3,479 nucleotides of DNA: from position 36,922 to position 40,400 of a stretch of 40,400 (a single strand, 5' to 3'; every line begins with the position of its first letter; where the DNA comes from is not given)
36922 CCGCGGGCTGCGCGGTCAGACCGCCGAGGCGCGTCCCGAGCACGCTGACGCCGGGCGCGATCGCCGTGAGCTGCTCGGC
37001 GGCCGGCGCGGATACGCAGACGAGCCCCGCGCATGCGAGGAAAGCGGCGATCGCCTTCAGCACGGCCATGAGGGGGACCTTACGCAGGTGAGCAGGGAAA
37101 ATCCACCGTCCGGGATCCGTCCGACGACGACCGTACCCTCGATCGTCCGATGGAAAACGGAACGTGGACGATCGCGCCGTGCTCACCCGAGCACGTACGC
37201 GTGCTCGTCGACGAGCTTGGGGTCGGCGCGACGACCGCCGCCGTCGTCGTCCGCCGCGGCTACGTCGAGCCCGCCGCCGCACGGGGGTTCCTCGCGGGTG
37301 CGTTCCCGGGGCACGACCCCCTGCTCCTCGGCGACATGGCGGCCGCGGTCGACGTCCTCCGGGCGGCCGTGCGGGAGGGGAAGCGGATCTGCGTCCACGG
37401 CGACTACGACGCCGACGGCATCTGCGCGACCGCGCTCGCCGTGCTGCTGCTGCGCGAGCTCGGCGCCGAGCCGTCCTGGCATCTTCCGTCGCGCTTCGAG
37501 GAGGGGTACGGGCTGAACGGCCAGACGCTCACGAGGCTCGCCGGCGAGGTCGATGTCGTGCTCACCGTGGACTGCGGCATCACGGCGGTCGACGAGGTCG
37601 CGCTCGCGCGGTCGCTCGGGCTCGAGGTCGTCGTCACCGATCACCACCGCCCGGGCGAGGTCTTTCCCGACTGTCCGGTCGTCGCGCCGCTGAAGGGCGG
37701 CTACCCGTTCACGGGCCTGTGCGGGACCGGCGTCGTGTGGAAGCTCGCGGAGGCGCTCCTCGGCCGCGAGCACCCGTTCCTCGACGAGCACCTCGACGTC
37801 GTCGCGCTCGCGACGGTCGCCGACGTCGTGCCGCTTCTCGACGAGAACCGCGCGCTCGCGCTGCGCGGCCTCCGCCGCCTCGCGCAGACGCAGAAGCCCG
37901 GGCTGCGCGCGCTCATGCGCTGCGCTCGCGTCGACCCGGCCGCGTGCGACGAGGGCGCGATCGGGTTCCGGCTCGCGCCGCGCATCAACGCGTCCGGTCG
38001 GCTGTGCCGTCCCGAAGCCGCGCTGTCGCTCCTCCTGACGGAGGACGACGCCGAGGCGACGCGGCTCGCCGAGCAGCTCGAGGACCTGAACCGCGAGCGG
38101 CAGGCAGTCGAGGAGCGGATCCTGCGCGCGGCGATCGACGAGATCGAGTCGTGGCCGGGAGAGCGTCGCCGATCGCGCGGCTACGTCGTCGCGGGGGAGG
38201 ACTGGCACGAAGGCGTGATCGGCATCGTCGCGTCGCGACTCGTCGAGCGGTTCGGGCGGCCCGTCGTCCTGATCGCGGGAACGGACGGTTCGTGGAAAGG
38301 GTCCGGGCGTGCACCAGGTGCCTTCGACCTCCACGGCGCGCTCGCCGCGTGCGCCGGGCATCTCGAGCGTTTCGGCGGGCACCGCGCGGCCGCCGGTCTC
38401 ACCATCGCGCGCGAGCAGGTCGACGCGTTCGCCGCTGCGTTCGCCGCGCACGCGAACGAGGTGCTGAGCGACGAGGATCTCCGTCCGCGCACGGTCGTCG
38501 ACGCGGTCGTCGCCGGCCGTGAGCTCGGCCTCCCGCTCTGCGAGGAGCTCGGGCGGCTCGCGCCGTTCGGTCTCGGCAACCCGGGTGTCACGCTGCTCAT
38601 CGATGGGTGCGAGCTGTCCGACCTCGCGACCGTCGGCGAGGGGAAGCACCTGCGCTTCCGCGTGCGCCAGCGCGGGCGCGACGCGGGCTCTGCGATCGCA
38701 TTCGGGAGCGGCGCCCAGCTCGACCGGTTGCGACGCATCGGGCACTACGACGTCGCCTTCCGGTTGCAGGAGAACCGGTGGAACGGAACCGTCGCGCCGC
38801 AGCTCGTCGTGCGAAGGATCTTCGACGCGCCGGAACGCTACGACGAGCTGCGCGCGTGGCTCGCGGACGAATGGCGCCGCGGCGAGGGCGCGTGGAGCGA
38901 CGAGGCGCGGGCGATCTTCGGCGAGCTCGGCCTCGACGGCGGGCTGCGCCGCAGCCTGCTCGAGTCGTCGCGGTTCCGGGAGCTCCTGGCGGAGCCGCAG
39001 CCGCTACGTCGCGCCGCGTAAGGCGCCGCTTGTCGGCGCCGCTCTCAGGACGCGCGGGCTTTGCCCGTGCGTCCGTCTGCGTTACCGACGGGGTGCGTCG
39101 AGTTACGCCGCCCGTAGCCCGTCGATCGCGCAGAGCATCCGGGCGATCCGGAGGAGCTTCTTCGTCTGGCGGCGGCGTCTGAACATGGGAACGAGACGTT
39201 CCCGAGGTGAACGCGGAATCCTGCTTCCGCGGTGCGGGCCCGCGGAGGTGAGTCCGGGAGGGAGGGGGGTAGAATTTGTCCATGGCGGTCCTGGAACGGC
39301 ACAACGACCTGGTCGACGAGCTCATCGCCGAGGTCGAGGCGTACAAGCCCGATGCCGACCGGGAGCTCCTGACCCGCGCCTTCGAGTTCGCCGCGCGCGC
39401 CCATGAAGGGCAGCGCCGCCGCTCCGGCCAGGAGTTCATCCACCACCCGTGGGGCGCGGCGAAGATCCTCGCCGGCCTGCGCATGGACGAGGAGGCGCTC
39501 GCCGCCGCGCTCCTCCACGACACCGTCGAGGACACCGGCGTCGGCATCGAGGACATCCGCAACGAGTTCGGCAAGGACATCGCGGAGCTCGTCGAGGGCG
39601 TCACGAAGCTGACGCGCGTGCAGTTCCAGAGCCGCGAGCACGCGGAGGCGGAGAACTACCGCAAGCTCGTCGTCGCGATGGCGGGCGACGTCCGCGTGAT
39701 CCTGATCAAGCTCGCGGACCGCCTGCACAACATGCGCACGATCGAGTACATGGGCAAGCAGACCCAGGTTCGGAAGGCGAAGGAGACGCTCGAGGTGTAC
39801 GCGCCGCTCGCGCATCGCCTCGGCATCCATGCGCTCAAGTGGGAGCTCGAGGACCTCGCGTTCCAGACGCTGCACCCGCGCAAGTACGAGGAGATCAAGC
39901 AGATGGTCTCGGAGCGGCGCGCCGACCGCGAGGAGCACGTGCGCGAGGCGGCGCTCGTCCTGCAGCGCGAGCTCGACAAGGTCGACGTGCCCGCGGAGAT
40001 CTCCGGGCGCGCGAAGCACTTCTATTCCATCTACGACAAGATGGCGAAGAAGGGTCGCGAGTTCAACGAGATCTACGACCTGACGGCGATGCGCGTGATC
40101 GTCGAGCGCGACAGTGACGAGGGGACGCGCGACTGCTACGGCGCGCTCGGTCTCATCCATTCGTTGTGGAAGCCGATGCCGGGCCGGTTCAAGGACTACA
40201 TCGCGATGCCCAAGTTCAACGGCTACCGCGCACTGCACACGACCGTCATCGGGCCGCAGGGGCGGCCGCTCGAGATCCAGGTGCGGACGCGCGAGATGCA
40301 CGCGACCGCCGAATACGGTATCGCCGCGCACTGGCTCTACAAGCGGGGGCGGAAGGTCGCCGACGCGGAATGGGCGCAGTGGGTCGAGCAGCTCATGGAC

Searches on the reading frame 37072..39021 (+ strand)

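Call 29: search_protein_families(library=pfam, proteins=[window:37072-39021:+], max_evalue=0.001)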
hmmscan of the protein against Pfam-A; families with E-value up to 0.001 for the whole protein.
window:37072-39021:+ (649 aa): 3 families
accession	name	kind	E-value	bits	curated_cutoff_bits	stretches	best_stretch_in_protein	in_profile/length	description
PF17768.7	RecJ_OB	-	2.8e-21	76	27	1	476-581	1-106/107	RecJ OB domain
PF01368.27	DHH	-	3.8e-21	76.1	28.1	1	105-248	1-125/125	DHH family, N-terminal domain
PF02272.25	DHHA1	-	1.1e-14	55.2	25.9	1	371-459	4-98/102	DHHA1 domain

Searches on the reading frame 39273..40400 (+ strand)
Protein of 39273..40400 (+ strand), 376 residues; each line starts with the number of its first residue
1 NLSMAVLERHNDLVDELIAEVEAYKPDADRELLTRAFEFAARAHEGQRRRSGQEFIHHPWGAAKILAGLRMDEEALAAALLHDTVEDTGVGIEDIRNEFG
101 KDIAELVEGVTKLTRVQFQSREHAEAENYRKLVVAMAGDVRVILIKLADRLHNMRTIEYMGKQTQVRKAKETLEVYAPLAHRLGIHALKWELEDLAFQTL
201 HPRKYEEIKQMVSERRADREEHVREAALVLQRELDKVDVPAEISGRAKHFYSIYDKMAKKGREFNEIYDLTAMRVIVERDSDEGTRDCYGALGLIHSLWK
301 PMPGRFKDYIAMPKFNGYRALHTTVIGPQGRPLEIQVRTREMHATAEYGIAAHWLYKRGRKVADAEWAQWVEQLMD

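Call 29: search_protein_families(library=pfam, proteins=[window:39273-40400:+], max_evalue=0.001)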
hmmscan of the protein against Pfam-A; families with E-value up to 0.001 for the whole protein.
window:39273-40400:+ (376 aa): 3 families
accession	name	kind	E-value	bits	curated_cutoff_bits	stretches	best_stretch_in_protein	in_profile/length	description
PF13328.12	HD_4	-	3.2e-52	176.8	27.2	1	36-185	1-155/156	HD domain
PF04607.23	RelA_SpoT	-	7.4e-42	142.6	27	1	245-359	1-111/113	Region found in RelA / SpoT proteins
PF01966.28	HD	-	8.4e-10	39.4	22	1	56-154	2-116/116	HD domain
